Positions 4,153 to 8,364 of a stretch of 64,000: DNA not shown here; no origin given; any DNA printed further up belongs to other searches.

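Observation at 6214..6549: SMC hinge carries an inserted AMPK-beta/CBM48-type glycogen-binding domain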

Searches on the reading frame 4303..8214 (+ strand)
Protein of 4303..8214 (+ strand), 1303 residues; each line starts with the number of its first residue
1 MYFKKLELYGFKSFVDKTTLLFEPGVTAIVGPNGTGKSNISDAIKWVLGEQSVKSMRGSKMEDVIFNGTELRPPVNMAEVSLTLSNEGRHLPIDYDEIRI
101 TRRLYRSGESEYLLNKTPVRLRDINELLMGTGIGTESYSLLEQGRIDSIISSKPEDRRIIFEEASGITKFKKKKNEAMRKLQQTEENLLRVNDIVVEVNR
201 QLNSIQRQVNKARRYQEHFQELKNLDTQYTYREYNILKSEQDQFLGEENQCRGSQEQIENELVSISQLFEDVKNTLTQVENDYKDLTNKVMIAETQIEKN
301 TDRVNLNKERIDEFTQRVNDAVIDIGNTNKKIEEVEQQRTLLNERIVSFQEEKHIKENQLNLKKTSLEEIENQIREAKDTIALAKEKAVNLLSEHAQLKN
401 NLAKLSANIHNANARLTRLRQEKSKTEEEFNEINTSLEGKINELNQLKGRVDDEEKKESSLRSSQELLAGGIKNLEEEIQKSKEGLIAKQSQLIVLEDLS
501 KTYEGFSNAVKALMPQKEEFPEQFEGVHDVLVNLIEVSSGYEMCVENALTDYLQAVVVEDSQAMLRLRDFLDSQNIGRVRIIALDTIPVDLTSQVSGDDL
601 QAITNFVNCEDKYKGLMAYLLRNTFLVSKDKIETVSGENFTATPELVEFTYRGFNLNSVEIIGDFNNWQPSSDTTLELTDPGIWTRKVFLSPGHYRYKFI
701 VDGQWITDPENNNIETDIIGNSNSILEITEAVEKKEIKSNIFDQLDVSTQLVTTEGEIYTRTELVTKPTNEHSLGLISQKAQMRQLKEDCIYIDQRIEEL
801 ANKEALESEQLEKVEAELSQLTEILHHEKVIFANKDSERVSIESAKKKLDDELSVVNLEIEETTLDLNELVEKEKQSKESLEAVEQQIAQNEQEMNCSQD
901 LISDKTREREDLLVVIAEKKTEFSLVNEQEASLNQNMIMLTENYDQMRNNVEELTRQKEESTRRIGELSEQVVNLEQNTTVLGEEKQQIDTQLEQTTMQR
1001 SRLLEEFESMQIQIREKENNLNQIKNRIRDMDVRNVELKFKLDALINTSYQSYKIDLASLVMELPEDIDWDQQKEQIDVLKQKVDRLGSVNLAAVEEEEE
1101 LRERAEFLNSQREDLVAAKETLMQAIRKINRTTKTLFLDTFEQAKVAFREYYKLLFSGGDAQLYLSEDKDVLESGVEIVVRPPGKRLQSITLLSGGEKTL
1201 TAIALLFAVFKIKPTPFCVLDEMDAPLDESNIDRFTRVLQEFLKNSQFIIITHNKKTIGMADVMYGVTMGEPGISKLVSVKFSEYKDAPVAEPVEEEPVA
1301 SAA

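Call 3: search_protein_families(library=pfam, proteins=[window:4303-8214:+], max_evalue=1)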
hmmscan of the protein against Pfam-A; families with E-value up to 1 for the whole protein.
window:4303-8214:+ (1303 aa): 9 families
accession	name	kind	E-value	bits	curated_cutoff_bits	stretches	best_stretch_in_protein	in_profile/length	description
PF02463.25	SMC_N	-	3.8e-58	197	40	1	3-1275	2-219/220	RecF/RecN/SMC N terminal domain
PF06470.18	SMC_hinge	-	2.9e-20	73.2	22.5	1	524-628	1-107/116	SMC proteins Flexible Hinge Domain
PF16561.11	AMPK1_CBM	-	7.1e-14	52.2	26.8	1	648-730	4-81/85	Glycogen recognition site of AMP-activated protein kinase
PF13304.12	AAA_21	-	1.4e-09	38.9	27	2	26-68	1-33/304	AAA domain, putative AbiEii toxin, Type IV TA system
PF22058.2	X25_BaPul_like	-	4.8e-06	27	27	1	662-721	12-72/87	Pullulanase X25 domain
PF13555.12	AAA_29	-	2.2e-05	24.6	27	1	4-49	2-47/61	P-loop containing region of AAA domain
PF02922.24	CBM_48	-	0.00046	20.9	22.4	1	658-708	24-73/83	Carbohydrate-binding module 48 (Isoamylase N-terminal domain)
PF19220.6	Rod_CreS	-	0.0011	18.6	100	2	261-386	7-132/359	Crescentin, rod domain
PF00005.33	ABC_tran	-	0.65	11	25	1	26-45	13-32/137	ABC transporter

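Call 4: search_protein_families(library=ncbifam, proteins=[window:4303-8214:+], max_evalue=0.01)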
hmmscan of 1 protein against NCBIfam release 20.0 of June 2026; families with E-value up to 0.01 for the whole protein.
window:4303-8214:+ (1303 aa): 23 families
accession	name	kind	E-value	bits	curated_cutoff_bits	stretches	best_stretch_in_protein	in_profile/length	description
TIGR02168.1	SMC_prok_B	equivalog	9.1e-288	957.7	567.35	2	2-628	1-631/1181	chromosome segregation protein SMC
TIGR02169.1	SMC_prok_A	equivalog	4.4e-156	521.5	729.4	2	2-628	1-628/1165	chromosome segregation protein SMC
NF045487.1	ASRP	equivalog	1.1e-23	83.7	300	2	16-485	6-475/593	archaea-specific SMC-related protein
NF002572.0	PRK02224.1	equivalog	7.1e-22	77.5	1087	1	1-483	1-446/888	DNA double-strand break repair ATPase Rad50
NF041035.1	Rad50_Halo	equivalog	4.4e-17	61.8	1000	2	1-467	1-437/883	DNA double-strand break repair ATPase Rad50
NF045780.1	TrlF_fam_ATP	equivalog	1.3e-15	57.2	350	1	13-495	298-769/944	TrlF family AAA-like ATPase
NF003034.1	PRK03918.1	equivalog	2.3e-14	52.4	700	2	1-410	1-429/878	DNA double-strand break repair ATPase Rad50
NF041034.1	Rad50_Sulf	equivalog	6.5e-14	50.8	1000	1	1-89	1-78/872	DNA double-strand break repair ATPase Rad50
NF002244.0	PRK01156.1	equivalog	6.4e-12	44.4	847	1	1-172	1-166/895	DNA double-strand break repair ATPase Rad50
TIGR00634.1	recN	equivalog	7.6e-11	41.6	407.85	1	14-315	12-314/563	DNA repair protein RecN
TIGR04523.1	Mplasa_alph_rch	subfamily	4.3e-09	34.9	270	2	167-486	234-554/745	helix-rich protein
NF053563.1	Rkd4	equivalog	4e-07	28.5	860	1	4-133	4-123/747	arcadin-4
TIGR02857.1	CydD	equivalog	3.1e-06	26.4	435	1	1192-1263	458-525/529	thiol reductant ABC exporter subunit CydD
TIGR01166.1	cbiO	subfamily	3.6e-05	23.3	211.8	0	1187-1253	122-185/190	cobalt ABC transporter, ATP-binding protein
NF040873.1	AztA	equivalog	3.9e-05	23.3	220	0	25-50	19-44/191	zinc ABC transporter ATP-binding protein AztA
TIGR01189.1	ccmA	equivalog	0.0046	16.7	131.6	0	1190-1254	125-185/198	heme ABC exporter ATP-binding protein CcmA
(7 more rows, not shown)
